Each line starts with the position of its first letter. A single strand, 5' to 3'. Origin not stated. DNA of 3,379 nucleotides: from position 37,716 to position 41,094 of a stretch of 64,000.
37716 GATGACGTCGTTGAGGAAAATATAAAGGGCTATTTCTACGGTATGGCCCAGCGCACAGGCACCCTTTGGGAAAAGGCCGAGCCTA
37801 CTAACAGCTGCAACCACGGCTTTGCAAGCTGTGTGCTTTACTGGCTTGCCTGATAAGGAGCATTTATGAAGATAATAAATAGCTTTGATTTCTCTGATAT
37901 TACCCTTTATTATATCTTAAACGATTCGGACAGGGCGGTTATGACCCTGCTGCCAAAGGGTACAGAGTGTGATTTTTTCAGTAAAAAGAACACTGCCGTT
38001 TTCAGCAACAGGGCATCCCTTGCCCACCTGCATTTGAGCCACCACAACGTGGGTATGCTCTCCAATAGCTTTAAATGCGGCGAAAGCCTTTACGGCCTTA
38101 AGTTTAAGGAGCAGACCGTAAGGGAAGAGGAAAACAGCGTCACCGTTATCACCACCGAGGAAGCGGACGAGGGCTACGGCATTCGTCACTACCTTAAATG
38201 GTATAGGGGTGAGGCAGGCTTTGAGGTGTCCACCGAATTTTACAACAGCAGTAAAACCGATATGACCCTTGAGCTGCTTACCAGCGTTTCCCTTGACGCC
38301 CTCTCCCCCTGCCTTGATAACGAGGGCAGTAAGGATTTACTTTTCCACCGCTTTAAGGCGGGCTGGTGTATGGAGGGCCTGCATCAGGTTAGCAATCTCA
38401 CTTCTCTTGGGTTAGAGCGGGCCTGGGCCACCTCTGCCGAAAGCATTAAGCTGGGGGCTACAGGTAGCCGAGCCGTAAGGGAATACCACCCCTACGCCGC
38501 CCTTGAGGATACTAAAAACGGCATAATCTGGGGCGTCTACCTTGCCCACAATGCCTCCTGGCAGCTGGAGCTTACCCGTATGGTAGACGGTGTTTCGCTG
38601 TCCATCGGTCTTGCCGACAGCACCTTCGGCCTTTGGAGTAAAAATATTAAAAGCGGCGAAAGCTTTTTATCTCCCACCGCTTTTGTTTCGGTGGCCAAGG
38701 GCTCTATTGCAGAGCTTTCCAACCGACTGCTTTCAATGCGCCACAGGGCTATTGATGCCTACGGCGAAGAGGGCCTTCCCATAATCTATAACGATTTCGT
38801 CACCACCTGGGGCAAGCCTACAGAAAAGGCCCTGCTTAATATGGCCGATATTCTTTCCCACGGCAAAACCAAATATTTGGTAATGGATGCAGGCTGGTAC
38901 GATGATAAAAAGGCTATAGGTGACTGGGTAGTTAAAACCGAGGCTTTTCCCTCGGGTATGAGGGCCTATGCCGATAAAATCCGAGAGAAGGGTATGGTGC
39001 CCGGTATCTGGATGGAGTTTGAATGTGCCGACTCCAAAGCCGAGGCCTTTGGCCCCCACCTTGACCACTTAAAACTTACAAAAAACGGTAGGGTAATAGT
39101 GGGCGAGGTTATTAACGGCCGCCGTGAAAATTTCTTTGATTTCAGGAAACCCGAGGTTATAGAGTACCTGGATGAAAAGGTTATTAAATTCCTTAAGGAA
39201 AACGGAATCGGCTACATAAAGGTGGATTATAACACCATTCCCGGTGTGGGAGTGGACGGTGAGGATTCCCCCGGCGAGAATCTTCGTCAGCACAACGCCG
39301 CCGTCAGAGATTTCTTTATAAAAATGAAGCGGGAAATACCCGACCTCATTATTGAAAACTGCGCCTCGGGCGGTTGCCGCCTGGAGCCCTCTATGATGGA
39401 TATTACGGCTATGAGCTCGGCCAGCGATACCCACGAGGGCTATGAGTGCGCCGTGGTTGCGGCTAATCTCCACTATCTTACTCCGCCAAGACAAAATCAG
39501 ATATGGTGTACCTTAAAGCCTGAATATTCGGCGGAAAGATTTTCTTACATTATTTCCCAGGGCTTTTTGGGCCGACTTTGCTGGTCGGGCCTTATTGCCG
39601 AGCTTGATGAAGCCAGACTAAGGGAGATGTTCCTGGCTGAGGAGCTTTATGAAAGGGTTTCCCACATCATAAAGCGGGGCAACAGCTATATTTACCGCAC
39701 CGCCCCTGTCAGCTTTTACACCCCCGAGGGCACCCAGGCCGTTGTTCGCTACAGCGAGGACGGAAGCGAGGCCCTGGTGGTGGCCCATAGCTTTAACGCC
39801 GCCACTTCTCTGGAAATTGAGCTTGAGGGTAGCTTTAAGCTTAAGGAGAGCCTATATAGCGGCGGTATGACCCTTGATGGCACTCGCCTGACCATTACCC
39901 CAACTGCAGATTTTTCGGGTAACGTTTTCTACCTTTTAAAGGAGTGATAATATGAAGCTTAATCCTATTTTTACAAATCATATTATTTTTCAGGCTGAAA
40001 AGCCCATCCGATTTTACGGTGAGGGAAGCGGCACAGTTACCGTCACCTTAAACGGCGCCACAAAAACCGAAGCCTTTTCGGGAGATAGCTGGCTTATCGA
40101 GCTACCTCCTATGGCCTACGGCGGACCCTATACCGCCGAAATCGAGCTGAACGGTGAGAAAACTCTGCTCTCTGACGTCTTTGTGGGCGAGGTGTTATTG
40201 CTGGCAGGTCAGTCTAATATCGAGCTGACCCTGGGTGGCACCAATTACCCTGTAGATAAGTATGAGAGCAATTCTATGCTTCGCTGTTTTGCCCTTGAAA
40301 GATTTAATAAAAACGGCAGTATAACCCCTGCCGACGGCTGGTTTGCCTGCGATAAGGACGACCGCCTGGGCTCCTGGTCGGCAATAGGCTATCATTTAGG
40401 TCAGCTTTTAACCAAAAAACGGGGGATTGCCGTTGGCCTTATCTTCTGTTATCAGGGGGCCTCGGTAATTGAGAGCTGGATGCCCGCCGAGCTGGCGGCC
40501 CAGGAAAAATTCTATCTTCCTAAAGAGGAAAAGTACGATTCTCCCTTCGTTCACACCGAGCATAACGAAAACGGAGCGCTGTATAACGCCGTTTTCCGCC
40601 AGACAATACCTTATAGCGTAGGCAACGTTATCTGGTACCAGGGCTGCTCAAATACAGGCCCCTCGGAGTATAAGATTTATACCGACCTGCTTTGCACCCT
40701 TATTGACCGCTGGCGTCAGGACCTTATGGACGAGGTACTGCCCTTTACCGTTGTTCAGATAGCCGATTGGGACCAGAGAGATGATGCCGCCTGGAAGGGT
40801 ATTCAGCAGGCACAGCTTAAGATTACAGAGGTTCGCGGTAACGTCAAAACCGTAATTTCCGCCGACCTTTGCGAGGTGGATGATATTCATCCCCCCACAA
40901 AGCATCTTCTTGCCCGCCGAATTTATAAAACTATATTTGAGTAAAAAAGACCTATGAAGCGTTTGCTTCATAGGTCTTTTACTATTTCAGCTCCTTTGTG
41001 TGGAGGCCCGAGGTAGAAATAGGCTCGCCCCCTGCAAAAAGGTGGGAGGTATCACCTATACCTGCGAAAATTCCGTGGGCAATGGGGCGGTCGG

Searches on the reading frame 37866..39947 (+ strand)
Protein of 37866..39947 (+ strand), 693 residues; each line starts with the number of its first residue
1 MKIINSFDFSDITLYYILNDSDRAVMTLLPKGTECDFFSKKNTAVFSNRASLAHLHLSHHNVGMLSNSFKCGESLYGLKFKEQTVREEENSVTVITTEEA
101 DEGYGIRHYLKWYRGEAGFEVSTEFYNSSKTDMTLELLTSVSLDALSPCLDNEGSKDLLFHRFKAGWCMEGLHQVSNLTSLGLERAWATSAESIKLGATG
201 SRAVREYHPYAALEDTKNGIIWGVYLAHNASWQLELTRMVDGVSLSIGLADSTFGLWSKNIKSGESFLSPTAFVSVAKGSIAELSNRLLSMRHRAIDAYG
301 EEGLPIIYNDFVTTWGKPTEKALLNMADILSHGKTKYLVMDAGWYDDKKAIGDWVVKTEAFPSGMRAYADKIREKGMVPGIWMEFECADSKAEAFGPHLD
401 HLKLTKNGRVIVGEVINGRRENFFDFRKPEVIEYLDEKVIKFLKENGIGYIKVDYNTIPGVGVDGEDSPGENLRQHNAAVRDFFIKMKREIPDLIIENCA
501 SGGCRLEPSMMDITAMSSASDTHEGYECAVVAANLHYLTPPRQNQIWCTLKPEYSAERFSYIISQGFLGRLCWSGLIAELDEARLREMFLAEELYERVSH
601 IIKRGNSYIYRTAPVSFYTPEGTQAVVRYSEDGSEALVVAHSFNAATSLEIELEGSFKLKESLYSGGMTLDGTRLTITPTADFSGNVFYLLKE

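Call 6: search_protein_families(library=pfam, proteins=[window:37866-39947:+], max_evalue=0.01)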
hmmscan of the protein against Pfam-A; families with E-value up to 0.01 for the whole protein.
window:37866-39947:+ (693 aa): 2 families
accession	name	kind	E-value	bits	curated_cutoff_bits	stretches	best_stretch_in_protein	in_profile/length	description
PF02065.24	Melibiase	-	6.6e-34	117.9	27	1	266-564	1-303/347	Melibiase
PF01055.32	Glyco_hydro_31_2nd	-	2.2e-05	24.4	23.5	1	337-460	40-161/328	Glycosyl hydrolases family 31 TIM-barrel domain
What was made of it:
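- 37866..39947 (+): GH36-family glycosidase of alpha-galactosidase or beta-L-arabinopyranosidase type. Call 6 (Melibiase 6.6e-34).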

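Call 7: search_protein_families(library=ncbifam, proteins=[window:37866-39947:+], max_evalue=0.01)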
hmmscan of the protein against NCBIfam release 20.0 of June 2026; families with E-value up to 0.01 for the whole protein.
window:37866-39947:+ (693 aa): 1 family
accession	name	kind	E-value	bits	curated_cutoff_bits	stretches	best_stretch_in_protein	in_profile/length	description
NF053652.1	BtArabpyrBAD1528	equivalog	9.7e-48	162.7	1100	1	164-588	152-600/730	beta-L-arabinopyranosidase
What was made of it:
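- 37866..39947 (+): Call 7 (beta-L-arabinopyranosidase model 9.7e-48, below its cutoff).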

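Call 77: search_solved_structures(query=window:37866-39947:+, max_evalue=0.00001)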
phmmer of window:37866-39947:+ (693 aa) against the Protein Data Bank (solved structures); distinct sequences matched with E-value up to 0.00001: 16.
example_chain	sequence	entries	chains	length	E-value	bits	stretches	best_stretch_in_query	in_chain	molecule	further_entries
8k1a_A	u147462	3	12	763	4.2e-32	114.6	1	200-562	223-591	Alpha-galactosidase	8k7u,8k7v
2xn0_A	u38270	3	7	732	6.3e-24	87.6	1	205-587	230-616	ALPHA-GALACTOSIDASE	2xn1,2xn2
3mi6_A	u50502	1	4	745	4.8e-23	84.7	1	218-548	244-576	Alpha-galactosidase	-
4fnq_A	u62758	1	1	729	4.8e-23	84.7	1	214-639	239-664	Alpha-galactosidase AgaB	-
4fnr_A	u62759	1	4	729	1.3e-22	83.2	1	214-639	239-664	Alpha-galactosidase AgaA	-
4fnp_A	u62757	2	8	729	1.4e-22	83.2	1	214-639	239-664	Alpha-galactosidase AgaA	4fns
4fnt_A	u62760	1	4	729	1e-21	80.3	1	214-639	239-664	Alpha-galactosidase AgaA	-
4fnu_A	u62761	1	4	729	2.8e-21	78.8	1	214-639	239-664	Alpha-galactosidase AgaA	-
6phu_A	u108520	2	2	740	5.7e-21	77.8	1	219-684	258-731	Alpha-galactosidase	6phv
6phw_A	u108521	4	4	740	2.6e-20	75.6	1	219-684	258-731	Alpha-galactosidase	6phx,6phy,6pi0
2yfn_A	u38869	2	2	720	1.7e-18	69.6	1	195-531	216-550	ALPHA-GALACTOSIDASE-SUCROSE KINASE AGASK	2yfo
6jhp_A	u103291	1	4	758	1.4e-11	46.8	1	216-635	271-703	Alpha-galactosidase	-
6lcj_A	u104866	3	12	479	2.2e-07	32.9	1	316-466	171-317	Alpha-galactosidase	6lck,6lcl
1zy9_A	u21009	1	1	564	2.9e-06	29.2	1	348-457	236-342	alpha-galactosidase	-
5m0x_A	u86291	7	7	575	4.5e-06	28.6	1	348-457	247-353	Alpha-galactosidase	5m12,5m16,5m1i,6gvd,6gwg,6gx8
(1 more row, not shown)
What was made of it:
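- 37866..39947 (+): Call 77 (alpha-galactosidase 8k1a 4.2e-32).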

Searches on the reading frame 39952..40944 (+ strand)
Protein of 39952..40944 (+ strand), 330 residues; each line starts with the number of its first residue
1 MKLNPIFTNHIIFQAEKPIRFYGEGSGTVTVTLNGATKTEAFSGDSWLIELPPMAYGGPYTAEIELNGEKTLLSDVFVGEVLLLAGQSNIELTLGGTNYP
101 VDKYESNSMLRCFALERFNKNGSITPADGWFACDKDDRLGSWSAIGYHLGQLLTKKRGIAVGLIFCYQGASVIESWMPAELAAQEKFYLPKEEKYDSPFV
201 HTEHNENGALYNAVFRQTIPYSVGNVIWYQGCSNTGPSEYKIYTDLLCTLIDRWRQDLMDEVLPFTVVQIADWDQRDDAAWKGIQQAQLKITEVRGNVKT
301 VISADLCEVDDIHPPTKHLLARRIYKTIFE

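Call 6: search_protein_families(library=pfam, proteins=[window:39952-40944:+], max_evalue=0.01)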
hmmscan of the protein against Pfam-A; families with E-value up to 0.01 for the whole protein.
window:39952-40944:+ (330 aa): 1 family
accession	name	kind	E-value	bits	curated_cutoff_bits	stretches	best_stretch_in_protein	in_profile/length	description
PF03629.24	SASA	-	4e-20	72.9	24.8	1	80-314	3-208/226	Carbohydrate esterase, sialic acid-specific acetylesterase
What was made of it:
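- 39952..40944 (+): SASA-family carbohydrate O-acetylesterase. Call 6 (SASA 4e-20).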

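Call 7: search_protein_families(library=ncbifam, proteins=[window:39952-40944:+], max_evalue=0.01)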
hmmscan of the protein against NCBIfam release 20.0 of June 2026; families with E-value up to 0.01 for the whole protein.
window:39952-40944:+ (330 aa): 0 families
